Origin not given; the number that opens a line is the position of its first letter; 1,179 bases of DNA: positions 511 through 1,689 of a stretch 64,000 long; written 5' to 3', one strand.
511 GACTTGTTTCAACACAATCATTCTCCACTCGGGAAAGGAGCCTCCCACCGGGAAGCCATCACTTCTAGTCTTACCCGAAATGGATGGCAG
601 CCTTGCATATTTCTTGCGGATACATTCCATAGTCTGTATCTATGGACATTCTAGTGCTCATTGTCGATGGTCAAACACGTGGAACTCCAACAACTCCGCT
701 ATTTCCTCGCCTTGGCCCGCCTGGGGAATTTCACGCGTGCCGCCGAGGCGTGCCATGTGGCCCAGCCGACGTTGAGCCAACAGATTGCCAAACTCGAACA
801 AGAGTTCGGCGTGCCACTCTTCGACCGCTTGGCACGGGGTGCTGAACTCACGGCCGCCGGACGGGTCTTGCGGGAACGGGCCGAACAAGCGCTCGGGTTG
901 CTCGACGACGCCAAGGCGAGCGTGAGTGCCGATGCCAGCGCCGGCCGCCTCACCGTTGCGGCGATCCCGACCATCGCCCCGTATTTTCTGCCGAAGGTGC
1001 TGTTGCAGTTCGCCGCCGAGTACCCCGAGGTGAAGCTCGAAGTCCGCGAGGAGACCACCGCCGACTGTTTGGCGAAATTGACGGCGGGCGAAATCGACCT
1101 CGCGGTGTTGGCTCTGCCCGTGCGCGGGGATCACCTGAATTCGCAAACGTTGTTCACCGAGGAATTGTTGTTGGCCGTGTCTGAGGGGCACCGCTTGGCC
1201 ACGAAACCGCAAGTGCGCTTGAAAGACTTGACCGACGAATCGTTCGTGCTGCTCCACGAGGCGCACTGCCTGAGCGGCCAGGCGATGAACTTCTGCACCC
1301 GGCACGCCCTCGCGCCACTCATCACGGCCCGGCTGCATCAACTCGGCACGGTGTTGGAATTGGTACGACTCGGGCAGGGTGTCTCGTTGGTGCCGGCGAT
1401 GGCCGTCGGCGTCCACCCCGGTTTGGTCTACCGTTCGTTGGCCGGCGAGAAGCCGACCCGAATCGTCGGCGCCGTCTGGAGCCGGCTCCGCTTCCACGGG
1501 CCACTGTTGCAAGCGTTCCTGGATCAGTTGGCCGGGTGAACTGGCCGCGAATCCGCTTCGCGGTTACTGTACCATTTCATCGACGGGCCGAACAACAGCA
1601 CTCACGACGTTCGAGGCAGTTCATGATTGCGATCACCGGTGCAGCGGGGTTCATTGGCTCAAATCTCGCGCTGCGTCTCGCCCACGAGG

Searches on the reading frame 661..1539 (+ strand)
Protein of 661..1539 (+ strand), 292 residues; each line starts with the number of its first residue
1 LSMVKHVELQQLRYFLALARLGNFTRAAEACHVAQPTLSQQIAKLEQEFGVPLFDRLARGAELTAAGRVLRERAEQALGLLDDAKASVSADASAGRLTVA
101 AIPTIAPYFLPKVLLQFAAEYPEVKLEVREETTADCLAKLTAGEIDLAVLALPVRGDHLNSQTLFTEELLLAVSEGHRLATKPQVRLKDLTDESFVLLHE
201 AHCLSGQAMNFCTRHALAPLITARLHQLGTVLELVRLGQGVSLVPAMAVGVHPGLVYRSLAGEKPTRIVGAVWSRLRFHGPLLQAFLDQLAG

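Call 44: search_protein_families(library=padloc, alignment_id=A3, max_evalue=1e-8)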
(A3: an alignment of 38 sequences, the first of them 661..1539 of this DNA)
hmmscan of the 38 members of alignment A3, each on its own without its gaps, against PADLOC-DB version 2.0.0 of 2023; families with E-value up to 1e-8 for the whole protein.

A. member 1, window:661-1539:+ (292 aa): 0 families

B. families by the number of members that match (of 38 scanned): 39 families (the first 25 are shown)
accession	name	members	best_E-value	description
PDLC04050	PD-T4-6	2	2.4e-86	-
PDLC04042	PD-T4-6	2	8.5e-81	-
PDLC04043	PD-T4-6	2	5.9e-80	-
PDLC04061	PD-T4-6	2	8.9e-78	-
PDLC04053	PD-T4-6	2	1.1e-77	-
PDLC04054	PD-T4-6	2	8e-76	-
PDLC04060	PD-T4-6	2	2.1e-73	-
PDLC04039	PD-T4-6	2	9.9e-73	-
PDLC04047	PD-T4-6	2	4.7e-71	-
PDLC04138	mad6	2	4.2e-69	mads_6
PDLC04057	PD-T4-6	2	3.6e-67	-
PDLC04052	PD-T4-6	2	5e-64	-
PDLC04040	PD-T4-6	2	1.1e-63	-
PDLC04048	PD-T4-6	2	4.8e-63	-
PDLC04041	PD-T4-6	2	2.6e-61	-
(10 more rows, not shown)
